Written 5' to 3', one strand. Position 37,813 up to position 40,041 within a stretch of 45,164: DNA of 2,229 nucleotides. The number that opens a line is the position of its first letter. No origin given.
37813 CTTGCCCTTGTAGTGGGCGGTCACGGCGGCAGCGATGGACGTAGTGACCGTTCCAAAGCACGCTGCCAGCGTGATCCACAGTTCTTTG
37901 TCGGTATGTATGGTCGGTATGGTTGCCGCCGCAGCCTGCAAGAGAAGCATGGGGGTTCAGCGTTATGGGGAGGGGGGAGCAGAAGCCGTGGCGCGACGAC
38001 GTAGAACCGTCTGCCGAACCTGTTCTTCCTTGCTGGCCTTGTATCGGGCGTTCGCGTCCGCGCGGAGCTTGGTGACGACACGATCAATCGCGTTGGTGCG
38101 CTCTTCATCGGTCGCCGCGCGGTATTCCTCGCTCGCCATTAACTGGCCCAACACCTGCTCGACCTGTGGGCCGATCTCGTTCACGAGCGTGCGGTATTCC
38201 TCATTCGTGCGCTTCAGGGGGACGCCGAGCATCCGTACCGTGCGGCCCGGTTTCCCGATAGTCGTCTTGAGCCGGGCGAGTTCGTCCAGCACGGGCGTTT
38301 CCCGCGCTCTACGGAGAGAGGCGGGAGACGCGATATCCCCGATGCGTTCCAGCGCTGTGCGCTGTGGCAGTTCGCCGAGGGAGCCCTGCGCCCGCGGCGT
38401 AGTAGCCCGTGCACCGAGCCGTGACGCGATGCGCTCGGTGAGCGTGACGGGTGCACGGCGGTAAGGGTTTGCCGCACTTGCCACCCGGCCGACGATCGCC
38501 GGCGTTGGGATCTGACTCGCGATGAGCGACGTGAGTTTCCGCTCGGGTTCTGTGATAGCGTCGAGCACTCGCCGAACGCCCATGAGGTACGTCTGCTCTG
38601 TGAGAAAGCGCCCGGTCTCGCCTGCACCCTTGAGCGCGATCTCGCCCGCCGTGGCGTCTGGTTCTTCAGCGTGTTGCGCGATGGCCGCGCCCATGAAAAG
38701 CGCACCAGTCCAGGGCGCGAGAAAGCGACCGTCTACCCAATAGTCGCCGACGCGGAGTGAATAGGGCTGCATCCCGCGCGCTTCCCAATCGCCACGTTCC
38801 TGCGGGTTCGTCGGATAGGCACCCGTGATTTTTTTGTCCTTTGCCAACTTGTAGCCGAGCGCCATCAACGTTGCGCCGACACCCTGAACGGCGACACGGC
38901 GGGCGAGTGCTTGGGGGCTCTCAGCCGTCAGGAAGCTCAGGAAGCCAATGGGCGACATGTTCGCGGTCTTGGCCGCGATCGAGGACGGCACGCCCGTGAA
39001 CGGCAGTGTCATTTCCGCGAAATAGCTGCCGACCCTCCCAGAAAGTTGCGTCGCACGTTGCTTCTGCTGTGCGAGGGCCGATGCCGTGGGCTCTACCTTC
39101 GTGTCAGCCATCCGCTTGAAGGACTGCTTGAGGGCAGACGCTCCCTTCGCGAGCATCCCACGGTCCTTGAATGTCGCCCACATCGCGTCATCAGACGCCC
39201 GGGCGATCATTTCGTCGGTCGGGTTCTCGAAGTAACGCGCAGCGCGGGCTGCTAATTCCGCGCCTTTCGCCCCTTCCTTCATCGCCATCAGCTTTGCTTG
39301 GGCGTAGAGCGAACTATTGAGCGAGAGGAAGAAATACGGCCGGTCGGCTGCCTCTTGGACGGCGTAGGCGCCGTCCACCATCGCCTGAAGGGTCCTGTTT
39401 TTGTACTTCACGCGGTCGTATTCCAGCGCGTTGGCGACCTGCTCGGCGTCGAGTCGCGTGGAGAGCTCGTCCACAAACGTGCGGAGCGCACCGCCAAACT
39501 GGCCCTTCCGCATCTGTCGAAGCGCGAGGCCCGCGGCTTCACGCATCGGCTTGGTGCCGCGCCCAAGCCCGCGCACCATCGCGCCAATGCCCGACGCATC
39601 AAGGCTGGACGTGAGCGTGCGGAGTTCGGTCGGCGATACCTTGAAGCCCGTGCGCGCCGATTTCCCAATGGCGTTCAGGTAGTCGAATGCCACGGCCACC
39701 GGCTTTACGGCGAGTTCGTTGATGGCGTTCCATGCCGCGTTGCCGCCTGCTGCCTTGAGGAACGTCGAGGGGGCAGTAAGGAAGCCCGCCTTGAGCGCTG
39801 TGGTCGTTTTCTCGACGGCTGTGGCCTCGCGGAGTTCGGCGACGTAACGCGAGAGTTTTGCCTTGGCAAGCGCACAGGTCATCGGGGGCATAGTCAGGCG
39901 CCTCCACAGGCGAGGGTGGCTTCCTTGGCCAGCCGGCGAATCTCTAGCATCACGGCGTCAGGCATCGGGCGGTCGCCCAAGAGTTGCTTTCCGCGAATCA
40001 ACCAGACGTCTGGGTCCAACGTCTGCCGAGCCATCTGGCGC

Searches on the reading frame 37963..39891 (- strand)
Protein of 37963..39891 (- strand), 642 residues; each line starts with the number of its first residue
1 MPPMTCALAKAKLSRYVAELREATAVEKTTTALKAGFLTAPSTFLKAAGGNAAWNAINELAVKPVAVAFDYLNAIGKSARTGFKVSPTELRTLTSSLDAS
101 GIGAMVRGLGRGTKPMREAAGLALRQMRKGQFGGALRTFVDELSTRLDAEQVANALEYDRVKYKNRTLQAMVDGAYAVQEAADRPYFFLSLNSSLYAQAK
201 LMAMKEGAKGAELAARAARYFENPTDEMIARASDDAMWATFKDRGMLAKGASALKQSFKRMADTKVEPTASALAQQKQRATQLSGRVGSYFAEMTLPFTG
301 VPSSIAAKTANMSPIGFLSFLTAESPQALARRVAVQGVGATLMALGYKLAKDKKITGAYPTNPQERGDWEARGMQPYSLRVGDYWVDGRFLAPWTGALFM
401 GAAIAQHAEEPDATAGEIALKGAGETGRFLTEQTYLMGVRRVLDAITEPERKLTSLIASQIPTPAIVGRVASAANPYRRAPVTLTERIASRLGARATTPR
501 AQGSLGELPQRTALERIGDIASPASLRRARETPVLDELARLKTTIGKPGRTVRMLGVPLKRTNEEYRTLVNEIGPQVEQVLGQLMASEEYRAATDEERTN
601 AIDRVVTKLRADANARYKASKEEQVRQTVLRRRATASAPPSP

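Call 3: search_protein_families(library=pfam, proteins=[window:37963-39891:-], max_evalue=0.1)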
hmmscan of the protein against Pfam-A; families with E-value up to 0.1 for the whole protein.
window:37963-39891:- (642 aa): 0 families

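Call 4: search_protein_families(library=phrogs, proteins=[window:37963-39891:-], max_evalue=0.01)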
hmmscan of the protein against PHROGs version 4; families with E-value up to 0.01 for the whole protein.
window:37963-39891:- (642 aa): 1 family
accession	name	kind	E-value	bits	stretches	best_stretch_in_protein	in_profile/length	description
phrog_6651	-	head and packaging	3.4e-11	42.8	1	338-462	1025-1154/1375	internal virion protein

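Call 18: search_dna_similar(query=window:37963-39891:-, collection=phages, mode=protein, max_rows=25, max_evalue=0.001)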
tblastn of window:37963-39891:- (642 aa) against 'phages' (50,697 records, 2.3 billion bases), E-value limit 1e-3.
Records with a match: 11; places in all: 11; records where one place covers at least 80% of the query: 0.
Best place of each record, by identity: <60% 11.
By first word of the organism name: Roseobacter 4; Caudoviricetes 2; Cyanophage 2; Prochlorococcus 2; Desulfovibrio 1.
By host as written in the record: Paracoccaceae bacterium strain FZCC0023 2; - 2; Prochlorococcus sp. NATL2A 2; Prochlorococcus marinus MED4 2; Desulfovibrio desulfuricans strain Edelweiss 1; Paracoccaceae bacterium strain FZCC0037 1; Paracoccaceae bacterium strain FZCC0040 1.
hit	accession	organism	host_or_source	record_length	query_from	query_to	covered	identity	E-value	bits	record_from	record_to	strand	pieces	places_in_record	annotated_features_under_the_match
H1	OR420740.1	Roseobacter phage CRP-114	Paracoccaceae bacterium strain FZCC0023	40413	291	635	54%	25.4%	3e-10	70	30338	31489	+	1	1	internal virion protein D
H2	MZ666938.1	Desulfovibrio phage ProddE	Desulfovibrio desulfuricans strain ...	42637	293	635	53%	25.3%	3e-16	89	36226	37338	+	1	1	internal virion protein D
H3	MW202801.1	Caudoviricetes sp.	Manatee Spring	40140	294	612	50%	24.0%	3e-6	57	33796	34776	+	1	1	hypothetical protein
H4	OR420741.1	Roseobacter phage CRP-118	Paracoccaceae bacterium strain FZCC0023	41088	270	595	51%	22.3%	7e-4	49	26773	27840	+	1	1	hypothetical protein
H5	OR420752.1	Roseobacter phage CRP-403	Paracoccaceae bacterium strain FZCC0037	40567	270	595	51%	22.3%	7e-5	52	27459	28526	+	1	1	internal virion protein D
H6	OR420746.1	Roseobacter phage CRP-227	Paracoccaceae bacterium strain FZCC0040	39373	297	512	34%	24.5%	6e-7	59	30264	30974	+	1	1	hypothetical protein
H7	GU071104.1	Cyanophage NATL2A-133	Prochlorococcus sp. NATL2A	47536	326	461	21%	29.8%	1e-5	55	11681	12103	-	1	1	predicted protein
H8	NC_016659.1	Cyanophage NATL2A-133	Prochlorococcus sp. NATL2A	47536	326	461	21%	29.8%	1e-5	55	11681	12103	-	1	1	internal virion protein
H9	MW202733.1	Caudoviricetes sp.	Manatee Spring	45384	349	492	22%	28.0%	4e-4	50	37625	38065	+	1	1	hypothetical protein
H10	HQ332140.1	Prochlorococcus phage P-GSP1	Prochlorococcus marinus MED4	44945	355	479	19%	24.3%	1e-4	51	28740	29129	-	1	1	hypothetical protein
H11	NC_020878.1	Prochlorococcus phage P-GSP1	Prochlorococcus marinus MED4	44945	355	479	19%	24.3%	1e-4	51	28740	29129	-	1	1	internal virion protein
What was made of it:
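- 37963..39891 (-): 642-aa helical protein, homologous to the C-terminal half of gp16-position 'internal virion protein D' and to the C-terminal module of many phage polyvalent proteins. Start codon lies 2 nt after the 844-aa stop, with a GGAGG inside the end of the upstream gene. phrog_6651 (call 4). tblastn (call 18).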

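Call 20: get_annotated_region(hit=H2, flank=9000)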
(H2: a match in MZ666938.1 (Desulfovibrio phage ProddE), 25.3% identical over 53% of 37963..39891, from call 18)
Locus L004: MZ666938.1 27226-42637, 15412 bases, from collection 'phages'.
description: Desulfovibrio phage ProddE, complete genome.
organism: Desulfovibrio phage ProddE (NCBI taxid 2866661)
taxonomy: Viruses; Duplodnaviria; Heunggongvirae; Uroviricota; Caudoviricetes; Autographiviridae
host: Desulfovibrio desulfuricans strain Edelweiss; source: fresh water creek anoxic mud; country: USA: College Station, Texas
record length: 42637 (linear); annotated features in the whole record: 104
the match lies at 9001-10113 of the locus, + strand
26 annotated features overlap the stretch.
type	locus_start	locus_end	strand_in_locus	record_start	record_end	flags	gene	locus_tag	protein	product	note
CDS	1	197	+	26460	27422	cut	-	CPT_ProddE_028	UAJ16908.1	major capsid protein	BLASTP: protein_id=NP_041997.1 locus_tag=T7p44 protein=major capsid protein; evalue = 1.46199e-42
regulatory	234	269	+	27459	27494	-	-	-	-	terminator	-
regulatory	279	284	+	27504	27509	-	-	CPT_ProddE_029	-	ribosome_binding_site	-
CDS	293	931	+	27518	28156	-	-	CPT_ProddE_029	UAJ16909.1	tail tubular protein A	BLASTP: protein_id=NP_041999.1 locus_tag=T7p46 protein=tail tubular protein A; evalue = 5.35605e-17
regulatory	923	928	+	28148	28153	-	-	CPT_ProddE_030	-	ribosome_binding_site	-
CDS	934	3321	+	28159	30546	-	-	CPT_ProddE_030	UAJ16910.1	tail tubular protein B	BLASTP: protein_id=NP_042000.1 locus_tag=T7p47 protein=tail tubular protein B; evalue = 2.17552e-129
regulatory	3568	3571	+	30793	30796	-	-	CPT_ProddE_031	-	ribosome_binding_site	-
CDS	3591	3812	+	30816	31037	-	-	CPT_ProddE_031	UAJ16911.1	putative spanin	Hypothetical Protein (putative spanin)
regulatory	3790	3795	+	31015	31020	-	-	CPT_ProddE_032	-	ribosome_binding_site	-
CDS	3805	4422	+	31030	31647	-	-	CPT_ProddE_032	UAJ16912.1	internal virion protein B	-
regulatory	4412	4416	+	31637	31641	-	-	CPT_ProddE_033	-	ribosome_binding_site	-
CDS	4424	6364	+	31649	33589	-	-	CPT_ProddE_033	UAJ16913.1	internal virion protein C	-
regulatory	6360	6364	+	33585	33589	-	-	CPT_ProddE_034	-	ribosome_binding_site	-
CDS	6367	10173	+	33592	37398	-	-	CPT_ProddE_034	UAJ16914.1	internal virion protein D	-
regulatory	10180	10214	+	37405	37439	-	-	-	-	terminator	-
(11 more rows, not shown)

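Call 21: get_annotated_region(hit=H1, flank=9000)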
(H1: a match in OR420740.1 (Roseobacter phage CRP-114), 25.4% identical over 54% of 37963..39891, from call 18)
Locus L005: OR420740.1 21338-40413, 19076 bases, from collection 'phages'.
description: Roseobacter phage CRP-114, complete genome.
organism: Roseobacter phage CRP-114 (NCBI taxid 3072842)
taxonomy: Viruses; Duplodnaviria; Heunggongvirae; Uroviricota; Caudoviricetes; Autographiviridae
host: Paracoccaceae bacterium strain FZCC0023; source: marine; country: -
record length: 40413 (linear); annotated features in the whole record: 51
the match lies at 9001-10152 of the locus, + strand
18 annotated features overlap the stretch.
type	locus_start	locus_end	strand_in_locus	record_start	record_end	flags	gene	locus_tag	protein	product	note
CDS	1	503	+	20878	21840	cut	-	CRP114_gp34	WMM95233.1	capsid protein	-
CDS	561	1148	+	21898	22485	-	-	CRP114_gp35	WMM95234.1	tail tubular protein A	-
CDS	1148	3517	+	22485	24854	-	-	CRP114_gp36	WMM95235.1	tail tubular protein B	-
CDS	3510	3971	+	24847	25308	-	-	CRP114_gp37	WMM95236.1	hypothetical protein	-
CDS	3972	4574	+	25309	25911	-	-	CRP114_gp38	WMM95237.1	hypothetical protein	-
CDS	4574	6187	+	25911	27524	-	-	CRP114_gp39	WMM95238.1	hypothetical protein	-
CDS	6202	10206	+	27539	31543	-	-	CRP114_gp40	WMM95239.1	internal virion protein D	-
CDS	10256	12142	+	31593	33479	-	-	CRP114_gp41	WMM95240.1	collagen-like protein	-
CDS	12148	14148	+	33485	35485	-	-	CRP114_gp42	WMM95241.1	collagen-like protein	-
CDS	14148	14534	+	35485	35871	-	-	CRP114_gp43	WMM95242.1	tail assembly chaperone protein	-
CDS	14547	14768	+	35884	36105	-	-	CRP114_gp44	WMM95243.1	hypothetical protein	-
CDS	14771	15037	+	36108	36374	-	-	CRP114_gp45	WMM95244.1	hypothetical protein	-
CDS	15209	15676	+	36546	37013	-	-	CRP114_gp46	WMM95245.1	hypothetical protein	-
CDS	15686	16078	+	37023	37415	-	-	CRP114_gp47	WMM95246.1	hypothetical protein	-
CDS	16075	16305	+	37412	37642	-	-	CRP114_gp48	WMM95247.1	DNA maturase A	-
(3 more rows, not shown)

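Call 52: search_solved_structures(query=A6, max_evalue=1, show_alignments=2)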
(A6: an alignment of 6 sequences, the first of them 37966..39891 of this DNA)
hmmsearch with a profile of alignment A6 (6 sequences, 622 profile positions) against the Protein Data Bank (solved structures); distinct sequences matched with E-value up to 1: 0.

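Call 71: find_homologous_proteins(query=window:37966-39891:-, max_evalue=0.001)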
Query window:37966-39891:- (642 aa): 20 proteins with E <= 0.001 among 8000 candidates.
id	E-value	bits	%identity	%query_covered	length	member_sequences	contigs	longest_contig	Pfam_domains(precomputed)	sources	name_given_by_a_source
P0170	0.0e+0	1376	100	100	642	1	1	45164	-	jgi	-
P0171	2.2e-241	821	60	99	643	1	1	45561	-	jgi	jgi:hypothetical protein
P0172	2.4e-241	820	61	99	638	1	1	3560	-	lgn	-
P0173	2.5e-237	807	58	99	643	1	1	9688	-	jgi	jgi:hypothetical protein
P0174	1.7e-168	580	47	96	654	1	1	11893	-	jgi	jgi:hypothetical protein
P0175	2.9e-165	569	47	96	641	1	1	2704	-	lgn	-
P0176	5.1e-156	539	45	97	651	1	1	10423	-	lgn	-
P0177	1.5e-154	534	45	97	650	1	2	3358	-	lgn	-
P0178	4.7e-147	509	44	96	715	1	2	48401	-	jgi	jgi:hypothetical protein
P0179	1.2e-145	505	44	95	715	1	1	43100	-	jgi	jgi:hypothetical protein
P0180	2.0e-145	504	44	95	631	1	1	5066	-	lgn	-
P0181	3.1e-137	477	43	98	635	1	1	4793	-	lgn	-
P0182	2.9e-132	460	42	94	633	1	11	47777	-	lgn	-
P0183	1.4e-131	458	42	95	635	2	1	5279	-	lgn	-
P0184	7.8e-128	446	40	96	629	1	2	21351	-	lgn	-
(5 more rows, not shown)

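Call 74: search_solved_structures(query=A7, max_evalue=10, show_alignments=1)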
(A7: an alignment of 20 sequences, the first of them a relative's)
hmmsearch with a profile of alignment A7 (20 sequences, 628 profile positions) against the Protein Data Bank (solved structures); distinct sequences matched with E-value up to 10: 9.
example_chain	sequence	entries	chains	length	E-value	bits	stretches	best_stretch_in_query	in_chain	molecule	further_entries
1wmi_B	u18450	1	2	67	0.64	11.8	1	532-572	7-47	hypothetical protein PHS014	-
6n2b_A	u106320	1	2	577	0.71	11.6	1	268-341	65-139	Tapirin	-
3j7o_I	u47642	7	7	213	1.5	10.5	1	493-571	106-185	Ribosomal protein uL16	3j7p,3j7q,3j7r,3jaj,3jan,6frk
3j92_I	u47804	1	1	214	1.5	10.5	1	493-571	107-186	uL16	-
6qzp_LI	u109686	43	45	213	1.6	10.5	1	493-571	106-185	60S ribosomal protein L10-like | Ribosomal protein uL16-like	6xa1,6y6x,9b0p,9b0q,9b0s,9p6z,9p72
4ug0_LI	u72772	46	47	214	1.6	10.4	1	493-571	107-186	60S RIBOSOMAL PROTEIN L10-LIKE | Ribosomal protein uL16-like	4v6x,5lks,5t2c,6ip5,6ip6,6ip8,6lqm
7ow7_p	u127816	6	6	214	1.6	10.4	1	493-571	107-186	60S ribosomal protein L10-like | Ribosomal protein uL16-like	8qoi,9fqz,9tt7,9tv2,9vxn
8ohd_LI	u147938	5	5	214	1.6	10.4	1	493-571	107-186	Ribosomal protein uL16-like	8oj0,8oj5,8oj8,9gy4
6z1p_Bw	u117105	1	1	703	7.8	8.2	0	538-623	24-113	Ribosomal death-associated protein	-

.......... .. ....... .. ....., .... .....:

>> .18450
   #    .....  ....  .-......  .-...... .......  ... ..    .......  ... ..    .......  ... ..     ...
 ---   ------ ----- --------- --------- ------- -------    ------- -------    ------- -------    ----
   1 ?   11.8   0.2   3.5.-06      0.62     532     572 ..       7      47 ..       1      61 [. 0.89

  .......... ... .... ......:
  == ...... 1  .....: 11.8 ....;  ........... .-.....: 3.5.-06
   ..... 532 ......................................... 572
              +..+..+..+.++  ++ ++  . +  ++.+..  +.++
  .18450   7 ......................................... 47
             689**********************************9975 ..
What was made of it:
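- Tried and rejected: PDB sequence search with the family profiles found nothing (calls 52, 74).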

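Call 87: predict_structure(alignment_id=A7)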
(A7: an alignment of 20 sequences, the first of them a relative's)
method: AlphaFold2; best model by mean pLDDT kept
length: 642 residues; sequences in the alignment: 20
mean_pLDDT: 82.2   pTM: 0.79
mean pLDDT of the five models: 82.2, 82.0, 79.8, 74.1, 73.8
residues with pLDDT >= 90: 210; 70-90: 348; 50-70: 51; < 50: 33
segments of 3 or more residues with pLDDT < 50: 1-3, 435-464
pLDDT, mean of each block of 10 residues (from residue 1): 62 75 70 69 74 91 93 93 89 90 93 90 87 82 84 70 77 81 91 95 92 94 93 89 74 81 81 87 79 63 80 80 83 91 94 89 85 91 90 88 84 75 74 51 46 47 56 82 76 76 89 85 84 90 87 89 91 92 94 94 93 91 86 73 57
secondary structure, 60 per line:
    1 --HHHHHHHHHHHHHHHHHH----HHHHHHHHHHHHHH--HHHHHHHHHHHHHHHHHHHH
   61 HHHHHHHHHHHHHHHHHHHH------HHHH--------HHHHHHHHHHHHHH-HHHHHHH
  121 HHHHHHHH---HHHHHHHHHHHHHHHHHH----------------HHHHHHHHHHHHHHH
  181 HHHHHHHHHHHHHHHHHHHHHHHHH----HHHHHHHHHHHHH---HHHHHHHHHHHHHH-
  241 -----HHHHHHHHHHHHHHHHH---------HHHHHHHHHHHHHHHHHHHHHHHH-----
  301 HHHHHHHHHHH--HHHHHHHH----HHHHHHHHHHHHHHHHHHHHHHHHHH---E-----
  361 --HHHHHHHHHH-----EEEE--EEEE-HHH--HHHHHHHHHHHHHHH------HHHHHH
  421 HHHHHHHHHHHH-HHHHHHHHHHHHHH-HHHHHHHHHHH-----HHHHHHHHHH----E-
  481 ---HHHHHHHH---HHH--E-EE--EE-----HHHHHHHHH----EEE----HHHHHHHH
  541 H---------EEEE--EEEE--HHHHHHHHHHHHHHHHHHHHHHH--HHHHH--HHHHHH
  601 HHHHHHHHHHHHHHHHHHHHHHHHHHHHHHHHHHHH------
elements in order: H3-20 H25-38 H41-80 H87-90 H99-112 H114-128 H132-149 H166-205 H210-222 H226-239 H246-262 H272-295 H301-311 H314-321 H326-351 H363-372 E378-381 E384-387 H394-408 H415-432 H434-447 H449-459 H465-474 H484-491 H513-521 E526-528 H533-541 E551-554 E557-560 H563-585 H588-592 H595-636

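Call 89: fold_search(model_id=the predicted structure, library=pdb)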
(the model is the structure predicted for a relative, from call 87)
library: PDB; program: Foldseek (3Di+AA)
matches with E <= 10: 134; with E <= 0.001: 0
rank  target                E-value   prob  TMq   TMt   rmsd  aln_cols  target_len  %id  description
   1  5i73_A                3.7e-01  0.10  0.13  0.15  24.6       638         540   12  X-ray structure of the ts3 human serotonin transporter complexed with s-citalopram at the central and allosteric sites (released 2016-04-13)
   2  9kdm_A                7.4e-01  0.05  0.09  0.10  21.4       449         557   10  Cryo-EM structure of LIPID-mediated human norepinephrine transporter NET in the presence of Levomilnacipran in an inwa (released 2025-11-19)
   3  7ajl_AAA              9.3e-01  0.08  0.09  0.14  17.3       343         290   12  Cyrstal structure of CYRI-B/Fam49B (released 2020-11-18)
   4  9j7d_A                9.3e-01  0.05  0.10  0.10  26.5       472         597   10  Arabidopsis high-affinity urea transport DUR3 in the inward-facing open conformation, dimeric state (released 2025-05-07)
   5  7ajl_BBB              9.7e-01  0.08  0.09  0.15  24.0       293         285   16  Cyrstal structure of CYRI-B/Fam49B (released 2020-11-18)
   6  8ru3_A                1.0e+00  0.06  0.11  0.13  26.2       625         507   10  Crystal structure of beta-catenin in complex with alpha-helical peptide inhibitor (released 2024-09-04)
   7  3lu8_B                1.0e+00  0.06  0.11  0.12  27.5       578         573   12  Human serum albumin in complex with compound 3 (released 2010-10-27)
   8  5i71_A                1.1e+00  0.08  0.15  0.17  24.8       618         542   11  X-ray structure of the ts3 human serotonin transporter complexed with s-citalopram at the central site (released 2016-04-13)
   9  4d2b                  1.2e+00  0.04  0.09  0.11  26.4       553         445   10  Structure of a ligand free POT family peptide transporter (released 2014-06-25)
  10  5vch_A                1.3e+00  0.04  0.10  0.07  24.2       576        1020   11  Crystal structure of full-length Kluyveromyces lactis Kap123 (released 2017-11-01)
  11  9kxx_A                1.3e+00  0.04  0.10  0.11  25.2       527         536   10  Inward-open Structure of human B0AT1 (released 2025-12-10)
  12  5nva                  1.4e+00  0.08  0.13  0.16  25.1       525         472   11  Substrate-bound outward-open state of a Na+-coupled sialic acid symporter reveals a novel Na+-site (released 2018-04-04)
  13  4f0x_H                1.8e+00  0.05  0.07  0.09  21.1       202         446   10  Crystal structure of human Malonyl-CoA Decarboxylase (Peroxisomal Isoform) (released 2013-03-20)
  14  5uwq_C                1.8e+00  0.03  0.08  0.07  25.7       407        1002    8  Crystal Structure of CDC7 NES Peptide in complex with CRM1-Ran-RanBP1 (released 2017-03-22)
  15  8b71_A                1.9e+00  0.03  0.07  0.08  24.5       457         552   11  Upright KimA dimer with bound c-di-AMP from B. subtilis (released 2023-01-18)
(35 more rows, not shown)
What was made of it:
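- On T7-type internal virion protein D (gp16): PDB sequence and fold searches gave nothing (calls 52, 74, 89).
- Tried and rejected: Foldseek of the 642-aa model against PDB found nothing below E = 0.37 (call 89).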

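Call 91: fold_search(model_id=the predicted structure, library=viral)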
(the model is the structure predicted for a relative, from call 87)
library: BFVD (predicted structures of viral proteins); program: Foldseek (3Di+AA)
matches with E <= 10: 172; with E <= 0.001: 44
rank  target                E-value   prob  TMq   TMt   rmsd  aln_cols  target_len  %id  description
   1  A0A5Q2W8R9            1.5e-23  1.00  0.75  0.49   4.0       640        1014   24  (no name in the UniProt tables at hand)
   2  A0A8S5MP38            3.2e-18  1.00  0.62  0.33   7.7       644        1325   19  EF-hand domain-containing protein [Podoviridae sp. ctoqT5]
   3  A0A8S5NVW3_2          6.0e-18  1.00  0.67  0.39   6.5       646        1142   16  Phage MuF C-terminal domain-containing protein [Myoviridae sp. cthRr4]
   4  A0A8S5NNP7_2          7.4e-18  1.00  0.65  0.38   8.3       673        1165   18  EF-hand domain-containing protein [Myoviridae sp. ctagO6]
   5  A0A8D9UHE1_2          8.8e-18  1.00  0.61  0.35   7.7       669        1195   17  PolyVal ADP-ribosyltransferase [Myoviridae sp. ctjz83]
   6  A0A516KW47            9.2e-18  1.00  0.62  0.36  13.1       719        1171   17  (no name in the UniProt tables at hand)
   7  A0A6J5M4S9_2          2.0e-16  1.00  0.57  0.39  11.6       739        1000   16  ART-PolyVal-like domain-containing protein [uncultured Caudovirales phage]
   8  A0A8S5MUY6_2          4.9e-16  1.00  0.57  0.41   9.9       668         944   18  Nuclease [Myoviridae sp. ctxZR60]
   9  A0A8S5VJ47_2          5.3e-16  1.00  0.63  0.42   7.2       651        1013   16  Uncharacterized protein [Ackermannviridae sp.]
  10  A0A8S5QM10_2          7.5e-16  1.00  0.58  0.39   9.0       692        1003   15  Uncharacterized protein [Ackermannviridae sp. ctQad106]
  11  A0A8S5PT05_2          7.9e-16  1.00  0.62  0.45   7.5       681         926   17  Uncharacterized protein [Myoviridae sp. ctzS633]
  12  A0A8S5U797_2          1.2e-15  1.00  0.64  0.39   7.7       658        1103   17  Large polyvalent protein-associated domain 3 (Fragment) [Podoviridae sp. ctngc57]
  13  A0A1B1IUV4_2          1.2e-15  1.00  0.66  0.34   6.5       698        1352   15  (no name in the UniProt tables at hand)
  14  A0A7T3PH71            4.0e-15  1.00  0.62  0.43   7.5       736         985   14  (no name in the UniProt tables at hand)
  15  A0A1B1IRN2            6.1e-15  1.00  0.44  0.31  16.7       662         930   17  (no name in the UniProt tables at hand)
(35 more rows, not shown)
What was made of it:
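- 37963..39891 (-): BFVD fold hits, E down to 1.5e-23 (call 91).
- Its model matches the C-terminal module of phage proteins named internal virion protein, ART-PolyVal, LPD3 and MuF-C (E down to 1.5e-23, TM up to 0.75; call 91). phrog_6651, tblastn and BFVD all link the partner to internal virion proteins (calls 4, 18, 91).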
